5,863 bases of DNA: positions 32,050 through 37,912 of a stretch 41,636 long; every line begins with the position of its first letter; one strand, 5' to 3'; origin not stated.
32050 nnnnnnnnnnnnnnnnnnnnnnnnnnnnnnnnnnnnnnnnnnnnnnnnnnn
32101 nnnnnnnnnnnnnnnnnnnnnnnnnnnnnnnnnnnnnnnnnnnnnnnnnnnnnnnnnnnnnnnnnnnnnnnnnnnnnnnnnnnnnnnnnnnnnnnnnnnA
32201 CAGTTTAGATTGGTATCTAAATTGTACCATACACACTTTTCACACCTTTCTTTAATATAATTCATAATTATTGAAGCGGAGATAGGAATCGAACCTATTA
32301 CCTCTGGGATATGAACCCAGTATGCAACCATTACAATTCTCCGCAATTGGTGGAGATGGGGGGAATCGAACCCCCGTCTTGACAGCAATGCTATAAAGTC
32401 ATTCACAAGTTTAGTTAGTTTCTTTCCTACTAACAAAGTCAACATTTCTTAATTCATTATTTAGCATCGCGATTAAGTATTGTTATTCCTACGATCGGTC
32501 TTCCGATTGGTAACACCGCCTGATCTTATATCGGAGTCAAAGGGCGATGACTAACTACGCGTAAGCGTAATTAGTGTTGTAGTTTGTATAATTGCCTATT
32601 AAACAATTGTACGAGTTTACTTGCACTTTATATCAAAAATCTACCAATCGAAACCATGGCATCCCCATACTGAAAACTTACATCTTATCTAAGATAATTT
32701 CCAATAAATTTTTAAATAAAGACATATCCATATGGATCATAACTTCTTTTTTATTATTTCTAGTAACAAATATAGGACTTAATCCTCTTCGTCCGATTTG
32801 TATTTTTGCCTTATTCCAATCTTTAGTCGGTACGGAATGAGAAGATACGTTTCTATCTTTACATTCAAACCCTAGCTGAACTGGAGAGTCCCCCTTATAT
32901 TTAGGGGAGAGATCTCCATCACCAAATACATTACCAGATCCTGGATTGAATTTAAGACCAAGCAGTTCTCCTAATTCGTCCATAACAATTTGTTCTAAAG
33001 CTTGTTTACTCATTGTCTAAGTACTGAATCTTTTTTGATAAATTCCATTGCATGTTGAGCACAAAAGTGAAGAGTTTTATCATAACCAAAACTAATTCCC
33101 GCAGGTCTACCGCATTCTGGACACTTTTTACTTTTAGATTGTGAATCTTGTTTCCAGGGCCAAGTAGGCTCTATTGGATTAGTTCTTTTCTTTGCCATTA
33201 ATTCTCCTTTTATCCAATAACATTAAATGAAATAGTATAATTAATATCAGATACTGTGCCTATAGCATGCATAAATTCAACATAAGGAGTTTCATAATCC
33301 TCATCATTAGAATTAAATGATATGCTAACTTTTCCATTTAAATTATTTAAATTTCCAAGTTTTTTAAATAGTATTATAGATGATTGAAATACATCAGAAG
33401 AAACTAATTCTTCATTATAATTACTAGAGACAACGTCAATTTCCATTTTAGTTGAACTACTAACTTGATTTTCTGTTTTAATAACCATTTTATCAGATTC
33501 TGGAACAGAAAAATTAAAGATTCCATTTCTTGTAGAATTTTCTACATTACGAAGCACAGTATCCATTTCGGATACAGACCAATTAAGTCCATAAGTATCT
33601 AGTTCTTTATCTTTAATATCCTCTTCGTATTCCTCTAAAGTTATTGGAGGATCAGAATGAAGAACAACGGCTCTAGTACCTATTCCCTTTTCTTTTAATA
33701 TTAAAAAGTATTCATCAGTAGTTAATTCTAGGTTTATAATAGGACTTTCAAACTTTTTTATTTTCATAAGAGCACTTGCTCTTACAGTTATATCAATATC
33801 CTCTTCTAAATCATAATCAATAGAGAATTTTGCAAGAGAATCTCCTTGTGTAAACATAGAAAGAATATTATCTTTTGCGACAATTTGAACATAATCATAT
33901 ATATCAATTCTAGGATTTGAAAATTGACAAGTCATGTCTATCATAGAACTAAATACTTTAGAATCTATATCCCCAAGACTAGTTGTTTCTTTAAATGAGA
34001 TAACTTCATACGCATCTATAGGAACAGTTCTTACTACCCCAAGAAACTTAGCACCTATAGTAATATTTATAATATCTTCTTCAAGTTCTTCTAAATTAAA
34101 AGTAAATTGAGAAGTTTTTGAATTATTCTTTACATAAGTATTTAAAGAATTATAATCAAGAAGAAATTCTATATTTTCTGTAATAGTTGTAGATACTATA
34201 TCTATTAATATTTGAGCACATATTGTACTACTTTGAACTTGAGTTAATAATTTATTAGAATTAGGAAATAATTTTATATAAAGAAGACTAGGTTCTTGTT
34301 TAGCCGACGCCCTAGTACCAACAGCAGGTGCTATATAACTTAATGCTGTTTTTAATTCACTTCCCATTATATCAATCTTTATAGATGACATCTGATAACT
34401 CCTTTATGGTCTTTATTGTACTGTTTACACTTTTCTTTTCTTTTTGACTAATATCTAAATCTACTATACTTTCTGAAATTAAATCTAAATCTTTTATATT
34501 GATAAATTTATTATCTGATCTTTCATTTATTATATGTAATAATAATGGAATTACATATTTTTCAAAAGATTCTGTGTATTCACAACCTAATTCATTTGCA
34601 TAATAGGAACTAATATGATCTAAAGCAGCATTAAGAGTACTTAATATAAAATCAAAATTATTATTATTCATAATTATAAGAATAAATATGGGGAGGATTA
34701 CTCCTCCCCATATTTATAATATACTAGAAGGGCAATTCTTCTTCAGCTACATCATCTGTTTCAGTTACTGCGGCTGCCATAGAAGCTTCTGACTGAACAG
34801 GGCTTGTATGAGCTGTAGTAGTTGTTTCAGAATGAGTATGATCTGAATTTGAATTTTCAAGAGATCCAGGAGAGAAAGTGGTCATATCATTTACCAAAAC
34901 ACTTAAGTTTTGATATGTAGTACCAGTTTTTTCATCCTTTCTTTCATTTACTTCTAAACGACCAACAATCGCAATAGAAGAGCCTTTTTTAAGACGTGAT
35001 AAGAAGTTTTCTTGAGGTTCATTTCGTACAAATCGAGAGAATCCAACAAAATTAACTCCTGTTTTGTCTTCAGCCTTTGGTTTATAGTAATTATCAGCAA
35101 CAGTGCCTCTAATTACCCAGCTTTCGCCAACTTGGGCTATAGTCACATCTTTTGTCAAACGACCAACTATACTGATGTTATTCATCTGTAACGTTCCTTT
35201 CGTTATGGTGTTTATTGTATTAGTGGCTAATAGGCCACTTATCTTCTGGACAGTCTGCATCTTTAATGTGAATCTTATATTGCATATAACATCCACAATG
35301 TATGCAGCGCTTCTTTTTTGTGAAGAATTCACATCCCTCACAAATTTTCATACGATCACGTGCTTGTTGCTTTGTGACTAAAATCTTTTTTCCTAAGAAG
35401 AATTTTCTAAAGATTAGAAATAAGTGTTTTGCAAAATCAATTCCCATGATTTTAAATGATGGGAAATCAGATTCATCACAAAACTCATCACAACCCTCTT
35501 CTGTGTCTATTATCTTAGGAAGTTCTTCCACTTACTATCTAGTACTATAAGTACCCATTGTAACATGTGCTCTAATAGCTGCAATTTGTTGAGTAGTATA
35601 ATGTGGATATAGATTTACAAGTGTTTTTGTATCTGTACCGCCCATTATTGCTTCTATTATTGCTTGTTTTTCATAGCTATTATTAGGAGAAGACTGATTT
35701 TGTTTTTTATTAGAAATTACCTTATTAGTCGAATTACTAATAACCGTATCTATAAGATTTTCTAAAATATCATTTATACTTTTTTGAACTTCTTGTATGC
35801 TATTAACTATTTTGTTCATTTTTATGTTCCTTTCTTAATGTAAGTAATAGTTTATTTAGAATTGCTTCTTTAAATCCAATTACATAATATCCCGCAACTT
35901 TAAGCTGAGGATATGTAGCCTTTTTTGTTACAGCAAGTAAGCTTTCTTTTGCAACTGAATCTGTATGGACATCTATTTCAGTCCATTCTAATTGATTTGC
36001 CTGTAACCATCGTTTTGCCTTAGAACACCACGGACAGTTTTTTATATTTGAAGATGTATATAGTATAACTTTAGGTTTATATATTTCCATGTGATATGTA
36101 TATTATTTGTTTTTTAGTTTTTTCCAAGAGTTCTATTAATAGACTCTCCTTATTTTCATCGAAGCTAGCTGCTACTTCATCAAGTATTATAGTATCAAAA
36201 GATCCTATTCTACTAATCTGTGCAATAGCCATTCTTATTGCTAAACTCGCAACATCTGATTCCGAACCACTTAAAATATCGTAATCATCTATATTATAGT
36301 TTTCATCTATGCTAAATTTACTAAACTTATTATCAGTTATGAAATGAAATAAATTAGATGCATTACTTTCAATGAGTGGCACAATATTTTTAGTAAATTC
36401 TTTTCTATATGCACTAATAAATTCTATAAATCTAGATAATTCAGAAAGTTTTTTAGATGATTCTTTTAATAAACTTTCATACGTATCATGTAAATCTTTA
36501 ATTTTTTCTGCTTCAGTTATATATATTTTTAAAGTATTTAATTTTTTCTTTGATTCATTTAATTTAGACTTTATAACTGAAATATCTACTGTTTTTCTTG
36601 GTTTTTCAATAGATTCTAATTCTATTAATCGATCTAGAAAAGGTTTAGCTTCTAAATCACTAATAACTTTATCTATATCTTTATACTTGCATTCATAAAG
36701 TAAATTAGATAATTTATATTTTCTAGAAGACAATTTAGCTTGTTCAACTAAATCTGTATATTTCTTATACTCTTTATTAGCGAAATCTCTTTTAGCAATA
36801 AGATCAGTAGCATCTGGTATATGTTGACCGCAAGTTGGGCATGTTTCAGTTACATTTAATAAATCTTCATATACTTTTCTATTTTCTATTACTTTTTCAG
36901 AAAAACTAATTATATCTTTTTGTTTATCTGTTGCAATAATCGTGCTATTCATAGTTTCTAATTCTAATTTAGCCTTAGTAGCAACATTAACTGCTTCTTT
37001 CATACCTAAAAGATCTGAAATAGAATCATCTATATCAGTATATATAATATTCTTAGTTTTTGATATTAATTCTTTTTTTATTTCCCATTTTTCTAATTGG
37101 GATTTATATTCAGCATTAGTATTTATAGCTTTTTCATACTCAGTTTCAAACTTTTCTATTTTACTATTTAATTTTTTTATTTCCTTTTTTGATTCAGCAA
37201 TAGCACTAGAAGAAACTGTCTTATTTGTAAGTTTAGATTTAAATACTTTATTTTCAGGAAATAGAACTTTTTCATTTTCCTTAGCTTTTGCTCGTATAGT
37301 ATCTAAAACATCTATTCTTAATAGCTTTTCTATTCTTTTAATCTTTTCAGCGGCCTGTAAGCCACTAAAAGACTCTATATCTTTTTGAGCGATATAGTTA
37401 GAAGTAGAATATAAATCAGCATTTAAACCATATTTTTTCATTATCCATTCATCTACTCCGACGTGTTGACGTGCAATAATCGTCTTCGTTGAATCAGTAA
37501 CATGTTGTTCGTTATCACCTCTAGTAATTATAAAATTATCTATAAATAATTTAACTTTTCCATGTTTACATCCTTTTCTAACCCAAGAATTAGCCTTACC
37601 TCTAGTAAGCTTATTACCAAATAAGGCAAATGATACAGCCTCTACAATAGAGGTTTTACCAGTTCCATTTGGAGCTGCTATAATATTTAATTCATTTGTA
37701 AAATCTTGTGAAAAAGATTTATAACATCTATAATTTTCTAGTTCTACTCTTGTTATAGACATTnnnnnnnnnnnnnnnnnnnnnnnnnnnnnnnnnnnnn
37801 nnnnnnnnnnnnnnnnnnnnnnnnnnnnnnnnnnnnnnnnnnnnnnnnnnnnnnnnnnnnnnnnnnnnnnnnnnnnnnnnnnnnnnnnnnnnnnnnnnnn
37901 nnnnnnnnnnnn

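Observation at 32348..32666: Full-length phage-encoded tmRNA with a non-canonical ...NYAYA tag, hidden under a spurious ORF extension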

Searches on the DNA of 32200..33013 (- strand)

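Call 6: search_dna_similar(query=window:32200-32800:-, collection=phages, mode=distant)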
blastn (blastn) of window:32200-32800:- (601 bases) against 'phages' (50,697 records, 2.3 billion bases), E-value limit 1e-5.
Records with a match: 2; places in all: 2; records where one place covers at least 80% of the query: 0.
Best place of each record, by identity: 60-80% 2.
By first word of the organism name: Synechococcus 2.
By host as written in the record: Synechoccus sp. 2.
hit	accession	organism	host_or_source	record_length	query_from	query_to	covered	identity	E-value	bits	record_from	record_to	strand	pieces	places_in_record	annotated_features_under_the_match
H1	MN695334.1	Synechococcus phage B3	Synechoccus sp.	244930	454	525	12%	79.5%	1e-9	71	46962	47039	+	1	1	tRNA-Met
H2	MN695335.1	Synechococcus phage B23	Synechoccus sp.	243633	454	525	12%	79.5%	1e-9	71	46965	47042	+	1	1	tRNA-Met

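Call 25: search_rna_families(sources=[L016, L017, L018, L019, L021, L023, L025, L027], threshold=gathering)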
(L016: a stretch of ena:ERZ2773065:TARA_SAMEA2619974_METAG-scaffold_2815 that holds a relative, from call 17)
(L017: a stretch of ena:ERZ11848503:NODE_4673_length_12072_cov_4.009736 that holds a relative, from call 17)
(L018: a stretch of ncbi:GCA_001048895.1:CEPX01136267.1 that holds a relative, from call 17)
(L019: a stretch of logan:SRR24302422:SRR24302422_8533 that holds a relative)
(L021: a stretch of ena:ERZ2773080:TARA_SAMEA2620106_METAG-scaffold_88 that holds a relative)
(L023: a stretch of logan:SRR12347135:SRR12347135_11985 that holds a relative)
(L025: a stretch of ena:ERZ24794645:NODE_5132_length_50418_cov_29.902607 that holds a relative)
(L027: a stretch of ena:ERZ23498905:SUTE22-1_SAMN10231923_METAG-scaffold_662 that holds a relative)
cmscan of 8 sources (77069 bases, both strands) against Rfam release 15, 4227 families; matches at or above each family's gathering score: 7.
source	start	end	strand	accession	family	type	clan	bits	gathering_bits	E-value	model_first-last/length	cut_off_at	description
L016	6348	6666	+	RF00023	tmRNA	Gene;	CL00001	103.1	47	4.1e-39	1-374/374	no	transfer-messenger RNA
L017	6288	6606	+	RF00023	tmRNA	Gene;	CL00001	103.1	47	4.1e-39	1-374/374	no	transfer-messenger RNA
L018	6028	6345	+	RF00023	tmRNA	Gene;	CL00001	97.9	47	6.6e-37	1-374/374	no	transfer-messenger RNA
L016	6669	6740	+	RF00005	tRNA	Gene; tRNA;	CL00001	49.7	29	1.4e-07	1-71/71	no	tRNA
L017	6609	6680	+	RF00005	tRNA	Gene; tRNA;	CL00001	49.7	29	1.4e-07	1-71/71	no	tRNA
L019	3920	3993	+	RF00005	tRNA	Gene; tRNA;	CL00001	42.5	29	1.4e-05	1-71/71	no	tRNA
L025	3810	3878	+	RF00005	tRNA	Gene; tRNA;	CL00001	34.1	29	0.0028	1-71/71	no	tRNA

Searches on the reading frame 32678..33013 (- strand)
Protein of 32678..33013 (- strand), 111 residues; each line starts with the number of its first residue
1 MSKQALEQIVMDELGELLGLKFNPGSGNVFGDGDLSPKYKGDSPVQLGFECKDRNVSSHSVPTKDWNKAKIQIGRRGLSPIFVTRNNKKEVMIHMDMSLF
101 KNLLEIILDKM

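Call 9: search_protein_families(library=pfam, proteins=[window:32678-33013:-])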
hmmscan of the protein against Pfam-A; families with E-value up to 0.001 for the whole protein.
window:32678-33013:- (111 aa): 0 families

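Call 17: find_encoding_contigs(protein=window:32678-33013:-, flank=6000, max_places=10)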
Protein window:32678-33013:- (111 aa): 4 contigs read that carry it; 3 places shown.
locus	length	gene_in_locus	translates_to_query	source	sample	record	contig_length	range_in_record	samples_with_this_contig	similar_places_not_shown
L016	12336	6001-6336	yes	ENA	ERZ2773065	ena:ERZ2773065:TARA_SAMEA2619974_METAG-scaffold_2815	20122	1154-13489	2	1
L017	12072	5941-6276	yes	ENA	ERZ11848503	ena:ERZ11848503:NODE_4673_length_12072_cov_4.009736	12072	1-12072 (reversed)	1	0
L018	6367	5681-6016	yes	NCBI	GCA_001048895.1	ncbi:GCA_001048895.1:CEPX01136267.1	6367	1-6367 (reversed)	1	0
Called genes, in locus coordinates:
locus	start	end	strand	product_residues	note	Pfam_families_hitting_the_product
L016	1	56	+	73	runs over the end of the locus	PF00313:CSD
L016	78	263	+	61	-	-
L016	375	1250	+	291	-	PF00149:Metallophos, PF12850:Metallophos_2 (weak)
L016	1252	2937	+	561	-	PF02463:SMC_N, PF13175:AAA_15, PF13476:AAA_23, PF02463:SMC_N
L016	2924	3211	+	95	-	PF00462:Glutaredoxin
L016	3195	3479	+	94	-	-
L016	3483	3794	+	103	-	PF19668:DUF6171 (weak)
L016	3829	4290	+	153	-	PF00436:SSB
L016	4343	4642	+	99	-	-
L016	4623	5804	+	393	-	-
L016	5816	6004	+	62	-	-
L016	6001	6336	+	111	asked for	-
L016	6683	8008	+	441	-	PF00154:RecA_N, PF03796:DnaB_C (faint), PF06745:ATPase (weak)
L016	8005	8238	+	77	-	-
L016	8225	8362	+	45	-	-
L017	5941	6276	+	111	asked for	-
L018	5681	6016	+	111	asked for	-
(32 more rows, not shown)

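Call 82: search_protein_families(library=phrogs, proteins=[window:32678-33013:-])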
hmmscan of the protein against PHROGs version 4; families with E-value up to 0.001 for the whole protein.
window:32678-33013:- (111 aa): 1 family
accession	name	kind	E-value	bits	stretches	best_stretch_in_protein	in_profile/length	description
phrog_2002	-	DNA, RNA and nucleotide metabolism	2.1e-06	28.7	1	11-107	21-117/130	Holliday junction resolvase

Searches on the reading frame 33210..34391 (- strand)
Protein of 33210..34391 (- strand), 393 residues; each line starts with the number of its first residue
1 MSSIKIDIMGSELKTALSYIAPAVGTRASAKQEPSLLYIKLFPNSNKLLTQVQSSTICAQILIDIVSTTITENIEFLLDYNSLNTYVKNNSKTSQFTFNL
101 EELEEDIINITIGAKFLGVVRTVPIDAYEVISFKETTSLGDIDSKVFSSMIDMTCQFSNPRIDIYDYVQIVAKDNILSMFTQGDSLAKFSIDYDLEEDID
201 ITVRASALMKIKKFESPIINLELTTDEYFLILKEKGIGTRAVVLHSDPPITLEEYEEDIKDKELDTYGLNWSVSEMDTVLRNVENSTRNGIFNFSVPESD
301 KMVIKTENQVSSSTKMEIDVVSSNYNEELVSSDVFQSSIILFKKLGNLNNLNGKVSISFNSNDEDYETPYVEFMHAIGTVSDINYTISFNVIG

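Call 9: search_protein_families(library=pfam, proteins=[window:33210-34391:-])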
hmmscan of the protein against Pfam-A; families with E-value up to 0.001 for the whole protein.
window:33210-34391:- (393 aa): 0 families

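Call 82: search_protein_families(library=phrogs, proteins=[window:33210-34391:-])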
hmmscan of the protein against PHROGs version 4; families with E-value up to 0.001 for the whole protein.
window:33210-34391:- (393 aa): 1 family
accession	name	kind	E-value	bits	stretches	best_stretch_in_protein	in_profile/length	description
phrog_947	-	DNA, RNA and nucleotide metabolism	0.0002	21.4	0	4-152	3-140/368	DNA polymerase processivity factor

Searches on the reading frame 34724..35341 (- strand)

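Call 9: search_protein_families(library=pfam, proteins=[window:34724-35341:-])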
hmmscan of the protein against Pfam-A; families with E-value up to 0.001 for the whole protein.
window:34724-35341:- (205 aa): 1 family
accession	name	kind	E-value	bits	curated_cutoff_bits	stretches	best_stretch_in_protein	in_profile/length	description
PF00436.31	SSB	-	2.7e-09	37.4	26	1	53-154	1-102/104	Single-strand binding protein family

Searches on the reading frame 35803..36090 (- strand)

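Call 82: search_protein_families(library=phrogs, proteins=[window:35803-36090:-])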
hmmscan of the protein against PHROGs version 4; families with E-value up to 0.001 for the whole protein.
window:35803-36090:- (95 aa): 3 families
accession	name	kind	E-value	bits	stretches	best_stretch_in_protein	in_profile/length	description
phrog_22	-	DNA, RNA and nucleotide metabolism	2.2e-10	41.9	1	3-82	66-144/162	thioredoxin domain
phrog_16693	-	unknown function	7.7e-05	23.6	1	8-56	2-47/132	-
phrog_86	-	DNA, RNA and nucleotide metabolism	0.0007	19.4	1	15-63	422-469/504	ribonucleoside diphosphate reductase small subunit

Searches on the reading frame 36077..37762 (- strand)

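Call 9: search_protein_families(library=pfam, proteins=[window:36077-37762:-])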
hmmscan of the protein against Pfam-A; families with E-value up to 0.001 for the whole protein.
window:36077-37762:- (561 aa): 4 families
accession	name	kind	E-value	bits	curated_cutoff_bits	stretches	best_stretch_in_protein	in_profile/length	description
PF02463.25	SMC_N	-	1.5e-19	70.7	40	2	3-105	2-108/220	RecF/RecN/SMC N terminal domain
PF13476.12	AAA_23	-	1.9e-12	48.7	27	1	5-235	1-189/201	AAA domain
PF13175.12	AAA_15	-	6.4e-10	39.6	32.1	1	1-296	1-265/374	AAA ATPase domain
PF13514.12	AAA_27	-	0.00018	21.6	22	1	1-51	1-54/206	AAA domain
